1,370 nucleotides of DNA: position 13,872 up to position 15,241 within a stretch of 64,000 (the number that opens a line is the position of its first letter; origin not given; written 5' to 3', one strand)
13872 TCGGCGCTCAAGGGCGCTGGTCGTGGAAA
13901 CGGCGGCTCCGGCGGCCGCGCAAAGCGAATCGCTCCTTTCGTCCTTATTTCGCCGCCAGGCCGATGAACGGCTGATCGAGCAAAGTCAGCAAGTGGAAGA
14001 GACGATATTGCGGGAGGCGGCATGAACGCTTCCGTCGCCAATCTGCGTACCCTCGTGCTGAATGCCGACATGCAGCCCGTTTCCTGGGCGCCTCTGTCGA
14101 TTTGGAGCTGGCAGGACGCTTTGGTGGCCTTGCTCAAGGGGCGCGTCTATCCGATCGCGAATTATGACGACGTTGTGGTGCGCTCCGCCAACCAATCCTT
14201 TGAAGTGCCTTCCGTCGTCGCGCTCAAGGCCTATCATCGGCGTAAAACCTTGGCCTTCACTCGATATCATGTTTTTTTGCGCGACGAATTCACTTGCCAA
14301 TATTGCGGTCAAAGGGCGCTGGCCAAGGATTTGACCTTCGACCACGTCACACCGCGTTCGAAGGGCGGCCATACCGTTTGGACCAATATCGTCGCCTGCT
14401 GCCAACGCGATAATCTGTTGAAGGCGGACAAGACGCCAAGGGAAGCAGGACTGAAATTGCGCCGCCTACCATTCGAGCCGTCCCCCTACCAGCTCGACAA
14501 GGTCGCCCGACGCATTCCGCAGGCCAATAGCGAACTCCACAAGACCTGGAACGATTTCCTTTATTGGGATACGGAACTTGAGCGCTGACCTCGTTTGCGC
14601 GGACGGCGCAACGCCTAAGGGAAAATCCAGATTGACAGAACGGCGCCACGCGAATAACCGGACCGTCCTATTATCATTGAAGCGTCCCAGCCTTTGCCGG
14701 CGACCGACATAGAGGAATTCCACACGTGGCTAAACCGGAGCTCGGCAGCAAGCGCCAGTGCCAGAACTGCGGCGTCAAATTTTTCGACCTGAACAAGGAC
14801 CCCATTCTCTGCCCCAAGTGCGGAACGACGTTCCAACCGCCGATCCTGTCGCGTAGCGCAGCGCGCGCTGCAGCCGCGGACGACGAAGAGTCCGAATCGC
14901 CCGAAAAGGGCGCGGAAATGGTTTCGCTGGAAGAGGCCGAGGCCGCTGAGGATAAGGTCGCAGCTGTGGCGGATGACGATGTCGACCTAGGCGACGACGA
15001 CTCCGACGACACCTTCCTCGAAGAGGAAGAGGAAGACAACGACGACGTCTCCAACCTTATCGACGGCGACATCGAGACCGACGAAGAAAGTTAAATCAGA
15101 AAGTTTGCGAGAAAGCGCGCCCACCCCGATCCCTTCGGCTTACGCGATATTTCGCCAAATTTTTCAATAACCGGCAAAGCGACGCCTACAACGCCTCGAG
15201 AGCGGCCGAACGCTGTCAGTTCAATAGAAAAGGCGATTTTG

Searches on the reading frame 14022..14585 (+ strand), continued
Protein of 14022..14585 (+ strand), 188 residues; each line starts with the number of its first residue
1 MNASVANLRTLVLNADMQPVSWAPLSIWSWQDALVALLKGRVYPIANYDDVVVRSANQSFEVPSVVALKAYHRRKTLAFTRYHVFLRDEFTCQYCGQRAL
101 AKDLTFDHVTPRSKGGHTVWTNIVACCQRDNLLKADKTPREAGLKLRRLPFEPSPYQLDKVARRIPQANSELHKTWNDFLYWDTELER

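Call 45: search_solved_structures(query=A3, max_evalue=1, show_alignments=0)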
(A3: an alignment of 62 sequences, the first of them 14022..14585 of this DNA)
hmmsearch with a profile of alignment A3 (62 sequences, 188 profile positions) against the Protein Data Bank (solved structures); distinct sequences matched with E-value up to 1: 88 (the best 60 are shown).
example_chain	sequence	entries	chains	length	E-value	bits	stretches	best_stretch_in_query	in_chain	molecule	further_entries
9k30_A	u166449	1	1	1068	1e-10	45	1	90-178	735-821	TbaIscB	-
4h9d_A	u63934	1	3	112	4.9e-10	42.8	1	91-141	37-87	HNH endonuclease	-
8zq9_B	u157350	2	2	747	2.4e-09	40.6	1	33-145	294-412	a protein | HNH nuclease domain-containing protein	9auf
8w2z_A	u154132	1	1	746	2.4e-09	40.6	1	33-145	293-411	HNH nuclease domain-containing protein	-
9k32_A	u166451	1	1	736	2.5e-09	40.5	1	33-145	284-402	HNH nuclease domain-containing protein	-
8w2s_A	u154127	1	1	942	3.3e-09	40.1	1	33-145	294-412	HNH nuclease domain-containing protein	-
9lgi_A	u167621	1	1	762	3.4e-09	40.1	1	35-144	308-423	HNH nuclease domain-containing protein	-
8zdr_C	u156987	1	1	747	6.6e-08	35.9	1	33-145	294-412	a protein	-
9k31_A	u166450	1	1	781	2.6e-06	30.7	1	90-148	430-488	YnpsCas9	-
8d2k_A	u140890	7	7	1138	3.1e-05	27.2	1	89-137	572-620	CRISPR-associated endonuclease, Csn1 family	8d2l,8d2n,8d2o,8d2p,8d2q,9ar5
4ogc_A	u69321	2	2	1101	0.0015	21.7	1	90-137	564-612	HNH endonuclease domain protein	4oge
5h0m_A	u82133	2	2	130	0.024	17.8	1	71-137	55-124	HNH endonuclease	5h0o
3mwq_A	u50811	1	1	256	0.026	17.7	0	92-136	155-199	Ribonuclease pancreatic, LINKER, Ribonuclease pancreatic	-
8f43_A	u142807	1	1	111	0.028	17.5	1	85-141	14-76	CRISPR-associated endonuclease Cas9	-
7enh_A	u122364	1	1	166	0.033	17.3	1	105-141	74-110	CRISPR-associated endonuclease Cas9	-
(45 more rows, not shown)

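Call 58: search_dna_similar(query=window:14022-14585:+, collection=plasmids, mode=protein, max_rows=12)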
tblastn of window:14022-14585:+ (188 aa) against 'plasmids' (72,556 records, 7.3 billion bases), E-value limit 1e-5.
Records with a match: 83; places in all: 85; records where one place covers at least 80% of the query: 27.
Best place of each record, by identity: <60% 83.
By first word of the organism name: Nostoc 11; Variovorax 7; Paracoccus 5; Sinorhizobium 4; Mycobacterium 4; Mycolicibacterium 4; Tsukamurella 3; Curtobacterium 3; Tolypothrix 3; Rhodococcus 3; and 25 more.
By predicted mobility (MOB-suite, as given by PLSDB): non-mobilizable 65; mobilizable 11; conjugative 7.
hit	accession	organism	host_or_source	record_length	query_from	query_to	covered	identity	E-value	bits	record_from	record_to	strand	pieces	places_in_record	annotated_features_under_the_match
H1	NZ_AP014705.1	Methylobacterium aquaticum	-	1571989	7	187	96%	52.5%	3e-51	182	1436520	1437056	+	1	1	none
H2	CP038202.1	Paracoccus ferrooxidans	single cell,bioreactor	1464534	10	186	94%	52.8%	2e-47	172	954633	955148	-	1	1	HNH endonuclease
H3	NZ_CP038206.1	Paracoccus pantotrophus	single cell,soil associated with ...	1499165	10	186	94%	52.8%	2e-47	172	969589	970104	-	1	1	none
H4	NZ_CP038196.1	Paracoccus versutus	single cell,soil adjacent to the roots ...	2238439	10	186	94%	52.8%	2e-47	172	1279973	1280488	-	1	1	none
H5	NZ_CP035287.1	Paracoccus versutus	whole organism,soil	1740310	10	186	94%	52.2%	5e-47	171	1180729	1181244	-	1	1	none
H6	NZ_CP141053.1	Paracoccus denitrificans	-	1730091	10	186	94%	52.2%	2e-46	169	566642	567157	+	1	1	none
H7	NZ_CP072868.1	Rhizobium sp. NLR16a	lentil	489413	8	187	96%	49.2%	8e-46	167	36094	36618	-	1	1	HNH endonuclease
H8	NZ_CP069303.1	Shinella sp. PSBB067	monoisolate,Minnesota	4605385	1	187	99%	46.8%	1e-45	167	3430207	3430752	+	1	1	none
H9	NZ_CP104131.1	Sinorhizobium sp. K101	Phaseolus vulgaris,cell ...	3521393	8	187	96%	48.1%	3e-45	166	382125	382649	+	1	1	none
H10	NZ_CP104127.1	Sinorhizobium sp. M103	Phaseolus vulgaris,cell ...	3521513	8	187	96%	48.1%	3e-45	166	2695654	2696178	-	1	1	none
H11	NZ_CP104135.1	Sinorhizobium sp. C101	Phaseolus vulgaris,cell ...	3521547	8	187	96%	48.1%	3e-45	166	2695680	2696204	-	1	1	none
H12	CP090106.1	Sinorhizobium meliloti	Medicago,Cell culture,Plant nodule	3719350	8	187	96%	48.1%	3e-45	166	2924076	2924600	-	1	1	HNH endonuclease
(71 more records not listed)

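Call 59: search_dna_similar(query=window:14022-14585:+, collection=phages, mode=protein, max_rows=12)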
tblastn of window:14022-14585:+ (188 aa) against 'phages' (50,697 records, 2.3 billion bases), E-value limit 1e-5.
Records with a match: 112; places in all: 112; records where one place covers at least 80% of the query: 37.
Best place of each record, by identity: <60% 112.
By first word of the organism name: Pseudomonas 18; Vibrio 18; Gordonia 16; Rhizobium 10; Synechococcus 9; Microbacterium 7; Cyanophage 5; Arthrobacter 4; Mycobacterium 4; Agrobacterium 2; and 15 more.
By host as written in the record: - 26; Gordonia terrae 3612 15; Pseudomonas aeruginosa PAO1 5; Pseudomonas aeruginosa PA14 5; Mycobacterium smegmatis mc2 155 4; Parasynechococcus marenigrum WH 8102 3; Pseudomonas aeruginosa 3; Rhizobium phaseoli INC1-2 2; and 35 more.
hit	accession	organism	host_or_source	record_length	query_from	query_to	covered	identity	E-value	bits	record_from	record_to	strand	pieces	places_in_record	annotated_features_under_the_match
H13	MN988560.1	Rhizobium phage RHph_TM21B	R. phaseoli INC 1-2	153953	3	187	98%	50.0%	9e-46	166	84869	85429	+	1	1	HNH endonuclease protein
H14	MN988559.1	Rhizobium phage RHph_TM39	R. phaseoli S20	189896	3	187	98%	50.0%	9e-46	166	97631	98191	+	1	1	HNH endonuclease protein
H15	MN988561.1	Rhizobium phage RHph_TM61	R. etli NXC12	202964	3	187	98%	50.0%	9e-46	166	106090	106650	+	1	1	HNH endonuclease protein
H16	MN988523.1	Rhizobium phage RHph_TM2_3B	Rhizobium phaseoli T2_3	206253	3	187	98%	50.0%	9e-46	166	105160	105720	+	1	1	HNH endonuclease protein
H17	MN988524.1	Rhizobium phage RHph_TM3_3_6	Rhizobium phaseoli T3_6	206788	3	187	98%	50.0%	9e-46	166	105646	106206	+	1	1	HNH endonuclease protein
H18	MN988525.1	Rhizobium phage RHph_Y65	Rhizobium phaseoli INC1-2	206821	3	187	98%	50.0%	9e-46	166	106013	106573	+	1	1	HNH endonuclease protein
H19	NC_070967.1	Rhizobium phage RHph_Y65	Rhizobium phaseoli INC1-2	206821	3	187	98%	50.0%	9e-46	166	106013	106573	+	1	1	HNH endonuclease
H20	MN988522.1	Rhizobium phage RHph_TM40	Rhizobium leg. CIAT894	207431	3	187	98%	50.0%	9e-46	166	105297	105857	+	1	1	HNH endonuclease protein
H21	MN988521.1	Rhizobium phage RHph_TM30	Rhizobium sp. N941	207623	3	187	98%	50.0%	9e-46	166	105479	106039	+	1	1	HNH endonuclease protein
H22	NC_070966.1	Rhizobium phage RHph_TM30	Rhizobium sp. N941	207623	3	187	98%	50.0%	9e-46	166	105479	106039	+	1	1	HNH endonuclease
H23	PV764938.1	Sinorhizobium phage Phosso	Sinohrizobium meliloti NRRL L-50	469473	9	186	95%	42.1%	8e-32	125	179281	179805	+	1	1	HNH endonuclease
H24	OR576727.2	Myxococcus phage Mx1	Myxococcus sp.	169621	10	182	92%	39.2%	3e-28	115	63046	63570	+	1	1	HNH endonuclease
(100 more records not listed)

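Call 61: get_annotated_region(hit=H12, flank=2500)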
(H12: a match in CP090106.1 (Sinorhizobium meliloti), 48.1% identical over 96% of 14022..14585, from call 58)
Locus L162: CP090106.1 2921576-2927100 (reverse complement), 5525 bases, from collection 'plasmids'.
description: Sinorhizobium meliloti strain Ak57 plasmid pSymB, complete sequence
organism: Sinorhizobium meliloti (NCBI taxid 382)
taxonomy: Bacteria; Pseudomonadota; Alphaproteobacteria; Hyphomicrobiales; Rhizobiaceae; Sinorhizobium; Sinorhizobium meliloti
host: -; source: Medicago,Cell culture,Plant nodule; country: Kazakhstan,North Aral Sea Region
typing (MOB-suite, as given by PLSDB): non-mobilizable
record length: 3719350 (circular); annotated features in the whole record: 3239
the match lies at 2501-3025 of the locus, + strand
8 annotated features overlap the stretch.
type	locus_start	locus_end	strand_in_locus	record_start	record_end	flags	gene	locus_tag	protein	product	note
CDS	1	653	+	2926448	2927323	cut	-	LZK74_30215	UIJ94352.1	YihY/virulence factor BrkB family protein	-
CDS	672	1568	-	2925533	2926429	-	gluQRS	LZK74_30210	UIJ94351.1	tRNA glutamyl-Q(34) synthetase GluQRS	-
CDS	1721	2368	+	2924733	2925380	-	-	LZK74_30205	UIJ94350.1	DNA-3-methyladenine glycosylase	-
CDS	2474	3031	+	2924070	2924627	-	-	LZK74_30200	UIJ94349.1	HNH endonuclease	-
CDS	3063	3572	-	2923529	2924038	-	-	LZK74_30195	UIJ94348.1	disulfide bond formation protein B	-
CDS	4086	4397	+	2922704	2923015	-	-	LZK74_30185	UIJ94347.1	BrnT family toxin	-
CDS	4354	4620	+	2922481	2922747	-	-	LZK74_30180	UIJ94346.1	BrnA antitoxin family protein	-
CDS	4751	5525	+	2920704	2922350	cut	-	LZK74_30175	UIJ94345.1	AMP-binding protein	-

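Call 62: search_protein_representatives(protein=window:14022-14585:+)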
Query: 188 residues. Proteins with E-value up to 0.001 (for the whole library): 17388; up to 1e-10: 3713; up to 1e-30: 206. The best 150 are listed.
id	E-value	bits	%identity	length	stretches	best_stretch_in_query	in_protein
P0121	1.6e-62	227.0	91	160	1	17-124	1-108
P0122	2.2e-60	220.1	54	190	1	5-187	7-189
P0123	2.8e-53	196.9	64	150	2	20-125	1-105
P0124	3.3e-52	193.4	54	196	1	10-187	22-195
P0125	1.8e-51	191.0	51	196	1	9-187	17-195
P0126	3.3e-51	190.2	50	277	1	6-187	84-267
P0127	1.9e-50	187.7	65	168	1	1-124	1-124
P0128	2.6e-50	187.2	51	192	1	3-187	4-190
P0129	2.7e-50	187.2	51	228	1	10-187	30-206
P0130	5.2e-50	186.2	51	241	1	10-187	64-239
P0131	8.5e-50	185.5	51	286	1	6-188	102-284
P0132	1.9e-48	181.1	54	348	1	9-185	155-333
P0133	7.4e-48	179.2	50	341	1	9-187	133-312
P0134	1.3e-47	178.5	51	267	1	10-184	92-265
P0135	1.7e-47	178.0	50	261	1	5-187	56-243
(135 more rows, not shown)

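Call 80: search_protein_families(library=phrogs, proteins=[window:14022-14585:+], max_evalue=0.01)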
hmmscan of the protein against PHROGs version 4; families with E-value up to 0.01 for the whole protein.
window:14022-14585:+ (188 aa): 26 families (the best 25 are shown)
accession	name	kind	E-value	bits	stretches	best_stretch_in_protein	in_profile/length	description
phrog_16726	-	DNA, RNA and nucleotide metabolism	3.9e-34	119.7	1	3-185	23-184/308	HNH endonuclease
phrog_2214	-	DNA, RNA and nucleotide metabolism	1.9e-13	51.3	1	18-138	120-240/429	HNH endonuclease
phrog_16986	-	unknown function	4.9e-13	50.2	1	80-138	11-69/248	-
phrog_2118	-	DNA, RNA and nucleotide metabolism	7.6e-13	49.7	1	55-138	141-225/301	HNH endonuclease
phrog_14314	-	DNA, RNA and nucleotide metabolism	1.2e-12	49.7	1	81-135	8-62/252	HNH endonuclease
phrog_8660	-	DNA, RNA and nucleotide metabolism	2.6e-11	45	1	68-144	102-186/196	HNH endonuclease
phrog_589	-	DNA, RNA and nucleotide metabolism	5.9e-11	43.4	1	80-129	82-133/179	HNH endonuclease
phrog_144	-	DNA, RNA and nucleotide metabolism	5.8e-10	40.1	1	79-138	74-136/175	HNH endonuclease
phrog_5718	-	DNA, RNA and nucleotide metabolism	6.7e-10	39.5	1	77-174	116-212/394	HNH endonuclease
phrog_1035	-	DNA, RNA and nucleotide metabolism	6.7e-09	37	1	73-142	136-218/271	endonuclease VII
phrog_9545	-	DNA, RNA and nucleotide metabolism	1.2e-08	35.8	1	80-163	101-194/206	HNH endonuclease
phrog_338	-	DNA, RNA and nucleotide metabolism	1.2e-08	35.7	1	73-148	191-267/340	HNH endonuclease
phrog_1271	-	DNA, RNA and nucleotide metabolism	1.1e-07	32.6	1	80-144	257-325/361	HNH endonuclease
phrog_6050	-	DNA, RNA and nucleotide metabolism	4.1e-07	30.2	1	76-139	298-362/402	HNH endonuclease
phrog_7785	-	DNA, RNA and nucleotide metabolism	6.6e-07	30.4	1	69-137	49-114/147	HNH endonuclease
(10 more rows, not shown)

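Call 81: get_annotated_region(hit=H19, flank=2500)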
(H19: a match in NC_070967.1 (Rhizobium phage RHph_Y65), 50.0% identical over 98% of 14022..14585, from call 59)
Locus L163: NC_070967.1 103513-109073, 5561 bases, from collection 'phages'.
description: Rhizobium phage RHph_Y65, complete genome.
organism: Rhizobium phage RHph_Y65 (NCBI taxid 2509785)
taxonomy: Viruses; Duplodnaviria; Heunggongvirae; Uroviricota; Caudoviricetes; Kleczkowskaviridae; Cuauhnahuacvirus; Cuauhnahuacvirus Y65
host: Rhizobium phaseoli INC1-2; source: agricultural lands; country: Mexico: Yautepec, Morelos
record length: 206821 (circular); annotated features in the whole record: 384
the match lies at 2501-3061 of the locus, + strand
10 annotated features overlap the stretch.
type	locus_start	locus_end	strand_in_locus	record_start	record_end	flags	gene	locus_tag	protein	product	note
CDS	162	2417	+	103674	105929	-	-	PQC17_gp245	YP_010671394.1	Von Willebrand factor type A domain-containing protein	-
CDS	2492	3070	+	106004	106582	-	-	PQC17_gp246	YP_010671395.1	HNH endonuclease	-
CDS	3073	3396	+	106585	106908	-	-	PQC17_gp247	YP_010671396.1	hypothetical protein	-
CDS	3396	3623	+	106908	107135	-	-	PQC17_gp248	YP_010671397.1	hypothetical protein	-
CDS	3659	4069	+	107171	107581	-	-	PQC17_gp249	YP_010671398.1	lysozyme-like protein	-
CDS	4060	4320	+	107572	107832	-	-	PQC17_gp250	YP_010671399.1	GIY-YIG nuclease family protein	-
CDS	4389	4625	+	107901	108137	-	-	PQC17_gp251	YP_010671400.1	hypothetical protein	-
CDS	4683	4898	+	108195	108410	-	-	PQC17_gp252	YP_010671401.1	hypothetical protein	-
CDS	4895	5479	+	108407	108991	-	-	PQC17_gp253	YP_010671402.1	hypothetical protein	-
CDS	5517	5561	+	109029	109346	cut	-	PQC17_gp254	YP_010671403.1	hypothetical protein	-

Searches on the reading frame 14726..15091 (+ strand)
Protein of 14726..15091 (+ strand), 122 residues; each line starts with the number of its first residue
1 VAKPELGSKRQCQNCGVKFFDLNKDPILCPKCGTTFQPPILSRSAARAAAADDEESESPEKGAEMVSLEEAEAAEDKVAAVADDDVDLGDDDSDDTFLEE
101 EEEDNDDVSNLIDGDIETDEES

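Call 6: search_protein_families(library=pfam, proteins=[window:14726-15091:+], max_evalue=0.1)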
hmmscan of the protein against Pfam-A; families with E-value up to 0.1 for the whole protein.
window:14726-15091:+ (122 aa): 16 families
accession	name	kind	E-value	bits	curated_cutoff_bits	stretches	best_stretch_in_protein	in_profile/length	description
PF09538.15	FYDLN_acid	-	2.1e-29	102.8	23.9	1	1-102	1-105/105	Protein of unknown function (FYDLN_acid)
PF14446.12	Prok-RING_1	-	0.0029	18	29.1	1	9-35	4-29/54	Prokaryotic RING finger family 1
PF03604.18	Zn_ribbon_RPAB4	-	0.0036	17.4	24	1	12-33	3-24/32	DNA directed RNA polymerase, 7 kDa subunit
PF06524.17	NOA36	-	0.0059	16.4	32.6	1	20-110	203-294/306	NOA36 protein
PF12773.13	DZR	-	0.0084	16.7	27.3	1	9-38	12-36/45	Double zinc ribbon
PF09297.16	Zn_ribbon_NUD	-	0.014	15.6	24.8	0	7-20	19-32/32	NADH pyrophosphatase zinc ribbon domain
PF09723.15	Zn_ribbon_8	-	0.019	15.4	34.4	1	11-34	7-34/41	Zinc ribbon domain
PF10080.14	FtrD-like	-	0.024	15.2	26.3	1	11-39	36-64/101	Membrane iron-sulfur containing protein FtrD-like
PF13717.11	Zn_ribbon_4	-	0.026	14.9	30.3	0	28-36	27-35/36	zinc-ribbon domain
PF08271.17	Zn_Ribbon_TF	-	0.034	14.1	29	1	11-35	2-28/43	TFIIB zinc-binding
PF07282.18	Cas12f1-like_TNB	-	0.038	14.6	26.3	1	8-35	27-49/60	Cas12f1-like, TNB domain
PF24463.1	DUF7577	-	0.039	14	28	0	27-35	3-11/27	Domain of unknown function (DUF7577)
PF23137.1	HVO_0758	-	0.06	13.6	27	0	5-19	38-52/55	HVO_0758 mu-protein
PF13719.11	Zn_ribbon_5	-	0.065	13.5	29.3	0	27-37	3-13/37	zinc-ribbon domain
PF23430.1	DUF7117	-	0.071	13.1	28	1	9-34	6-31/232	Family of unknown function (DUF7117)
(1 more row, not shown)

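Call 7: search_protein_families(library=ncbifam, proteins=[window:14726-15091:+], max_evalue=0.1)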
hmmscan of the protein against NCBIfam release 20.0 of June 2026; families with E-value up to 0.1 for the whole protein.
window:14726-15091:+ (122 aa): 7 families
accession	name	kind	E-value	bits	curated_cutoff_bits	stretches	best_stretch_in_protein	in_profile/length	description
TIGR02300.1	FYDLN_acid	hypoth_equivalog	6.5e-25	88.1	41.65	1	1-112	1-124/129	TIGR02300 family protein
NF041909.1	HVO_2753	equivalog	0.00042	20.1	80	1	1-36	1-36/59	HVO_2753 family zinc finger protein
TIGR02605.1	CxxC_CxxC_SSSS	subfamily_domain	0.017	15.2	31.3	1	11-37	7-37/52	FmdB family zinc ribbon protein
NF011481.0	PRK14890.1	equivalog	0.031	14.3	61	1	8-35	8-36/61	putative Zn-ribbon RNA-binding protein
NF038384.1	zinc_YnfU_fam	subfamily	0.044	13.4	36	1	27-39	39-51/52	YnfU family zinc-binding protein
NF052588.1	RnaseEMycob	equivalog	0.051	11.3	1400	1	44-117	801-878/945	ribonuclease E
NF001646.0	PRK00420.1-3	equivalog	0.082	13.2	117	0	10-40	21-50/117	hypothetical protein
